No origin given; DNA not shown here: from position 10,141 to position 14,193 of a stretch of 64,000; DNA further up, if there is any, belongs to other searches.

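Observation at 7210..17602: A 10 kb chain of nine reading frames joined by 4-nt overlaps or 5-nt spacers links coaBC, a UDG and an unusual amine-catabolism-like enzyme set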

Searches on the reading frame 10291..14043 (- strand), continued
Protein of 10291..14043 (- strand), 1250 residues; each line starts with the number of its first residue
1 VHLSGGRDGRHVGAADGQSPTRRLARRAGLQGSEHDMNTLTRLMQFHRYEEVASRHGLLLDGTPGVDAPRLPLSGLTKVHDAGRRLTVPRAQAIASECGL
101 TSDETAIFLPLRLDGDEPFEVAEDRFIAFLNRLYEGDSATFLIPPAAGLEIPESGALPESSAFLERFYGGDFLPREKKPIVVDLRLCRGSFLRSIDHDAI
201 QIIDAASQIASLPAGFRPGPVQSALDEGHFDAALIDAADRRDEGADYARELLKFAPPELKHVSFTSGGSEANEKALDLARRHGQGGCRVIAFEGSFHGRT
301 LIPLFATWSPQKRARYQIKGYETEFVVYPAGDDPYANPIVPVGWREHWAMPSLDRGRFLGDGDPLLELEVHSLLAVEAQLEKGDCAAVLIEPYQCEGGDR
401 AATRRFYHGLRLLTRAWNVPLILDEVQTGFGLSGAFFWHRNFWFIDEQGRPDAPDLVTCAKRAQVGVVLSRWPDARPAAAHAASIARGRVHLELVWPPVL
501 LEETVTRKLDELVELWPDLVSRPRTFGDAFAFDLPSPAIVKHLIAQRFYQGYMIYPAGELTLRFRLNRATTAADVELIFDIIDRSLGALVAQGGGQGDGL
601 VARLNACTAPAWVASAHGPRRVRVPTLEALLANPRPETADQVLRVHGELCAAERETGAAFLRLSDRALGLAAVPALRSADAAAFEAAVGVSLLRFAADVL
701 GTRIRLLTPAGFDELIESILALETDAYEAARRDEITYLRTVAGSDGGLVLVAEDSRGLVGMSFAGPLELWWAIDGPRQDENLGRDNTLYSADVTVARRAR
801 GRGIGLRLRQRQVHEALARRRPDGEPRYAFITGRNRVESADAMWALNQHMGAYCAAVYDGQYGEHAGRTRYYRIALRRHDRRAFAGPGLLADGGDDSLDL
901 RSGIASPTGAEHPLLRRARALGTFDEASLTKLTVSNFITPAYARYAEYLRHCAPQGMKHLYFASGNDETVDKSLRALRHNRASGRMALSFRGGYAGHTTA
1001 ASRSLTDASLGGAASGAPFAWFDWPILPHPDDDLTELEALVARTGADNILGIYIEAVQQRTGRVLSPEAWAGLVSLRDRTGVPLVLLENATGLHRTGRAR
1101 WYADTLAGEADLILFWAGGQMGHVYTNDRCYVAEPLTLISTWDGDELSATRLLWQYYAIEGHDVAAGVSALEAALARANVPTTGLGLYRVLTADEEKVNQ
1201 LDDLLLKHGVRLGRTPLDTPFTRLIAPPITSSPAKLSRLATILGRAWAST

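Call 64: find_encoding_contigs(protein=P0108, flank=10000, max_places=2)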
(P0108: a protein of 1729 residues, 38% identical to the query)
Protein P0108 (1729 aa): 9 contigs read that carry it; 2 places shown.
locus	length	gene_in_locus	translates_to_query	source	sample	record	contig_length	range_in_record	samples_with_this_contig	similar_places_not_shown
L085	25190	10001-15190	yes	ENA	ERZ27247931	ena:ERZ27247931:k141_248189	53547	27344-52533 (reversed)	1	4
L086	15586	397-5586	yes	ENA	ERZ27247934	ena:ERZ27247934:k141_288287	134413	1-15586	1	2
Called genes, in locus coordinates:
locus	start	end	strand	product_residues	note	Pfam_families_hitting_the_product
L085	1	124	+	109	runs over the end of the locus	PF05635:23S_rRNA_IVP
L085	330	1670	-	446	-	PF05221:AdoHcyase, PF00670:AdoHcyase_NAD, PF02826:2-Hacid_dh_C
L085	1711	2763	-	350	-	PF13545:HTH_Crp_2 (faint), PF01022:HTH_5 (weak), PF13489:Methyltransf_23, PF08241:Methyltransf_11, PF08242:Methyltransf_12, PF13649:Methyltransf_25, PF13847:Methyltransf_31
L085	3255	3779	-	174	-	PF00376:MerR (weak), PF12728:HTH_17, PF13411:MerR_1 (weak), PF00989:PAS (weak)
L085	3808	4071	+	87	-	-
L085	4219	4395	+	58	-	-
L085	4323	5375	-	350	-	-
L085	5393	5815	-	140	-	PF00903:Glyoxalase (weak), PF22658:YycE-like_N, PF22659:YycE-like_C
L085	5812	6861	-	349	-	PF02812:ELFV_dehydrog_N, PF00208:ELFV_dehydrog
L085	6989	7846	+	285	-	PF01553:Acyltransferase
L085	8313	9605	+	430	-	PF00072:Response_reg, PF08668:HDOD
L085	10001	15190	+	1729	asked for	PF00171:Aldedh, PF00202:Aminotran_3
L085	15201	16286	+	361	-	PF03417:AAT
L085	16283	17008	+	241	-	PF01144:CoA_trans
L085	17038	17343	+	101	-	-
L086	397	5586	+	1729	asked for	PF00171:Aldedh, PF00202:Aminotran_3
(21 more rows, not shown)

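Call 71: find_related_loci(query=A1, collection=metagenome_contigs, flank=10000)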
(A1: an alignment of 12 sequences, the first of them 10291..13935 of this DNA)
Query A1 (1214 aa) in metagenome_contigs; peptide patterns used: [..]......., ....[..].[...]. (x = any residue, [..] = any of these).
191 stretches matched a pattern; 125 encode a relative of the query (tblastn E <= 1e-3); the best 80 are kept; 80 distinct loci.
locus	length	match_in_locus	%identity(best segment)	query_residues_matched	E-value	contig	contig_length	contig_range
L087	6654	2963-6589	64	1-1207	0e+0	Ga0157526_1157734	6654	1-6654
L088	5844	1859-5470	51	2-1210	0e+0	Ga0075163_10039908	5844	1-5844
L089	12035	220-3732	51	31-1207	0e+0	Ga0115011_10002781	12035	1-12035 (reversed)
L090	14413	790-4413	50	3-1200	0e+0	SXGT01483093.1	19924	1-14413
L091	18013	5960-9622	49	1-1207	0e+0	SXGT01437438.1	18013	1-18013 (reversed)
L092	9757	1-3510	56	312-1210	0e+0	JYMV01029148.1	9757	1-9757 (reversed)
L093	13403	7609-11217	47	2-1207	0e+0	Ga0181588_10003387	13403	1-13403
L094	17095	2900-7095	51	1-1212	0e+0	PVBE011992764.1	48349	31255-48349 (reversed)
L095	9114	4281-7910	49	2-1196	0e+0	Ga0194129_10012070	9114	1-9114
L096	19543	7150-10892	49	2-1196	0e+0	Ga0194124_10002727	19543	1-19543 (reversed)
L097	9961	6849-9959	49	2-1019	0e+0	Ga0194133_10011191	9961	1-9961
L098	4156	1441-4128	50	1-905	0e+0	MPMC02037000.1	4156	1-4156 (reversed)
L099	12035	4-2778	47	280-1207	0e+0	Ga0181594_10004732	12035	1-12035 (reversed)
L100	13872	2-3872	63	160-1207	0e+0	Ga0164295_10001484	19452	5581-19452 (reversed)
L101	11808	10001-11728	64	1-571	0e+0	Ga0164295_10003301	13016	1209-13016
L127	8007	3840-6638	29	111-1110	7e-106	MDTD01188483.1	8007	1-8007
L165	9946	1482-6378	43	113-1214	5e-81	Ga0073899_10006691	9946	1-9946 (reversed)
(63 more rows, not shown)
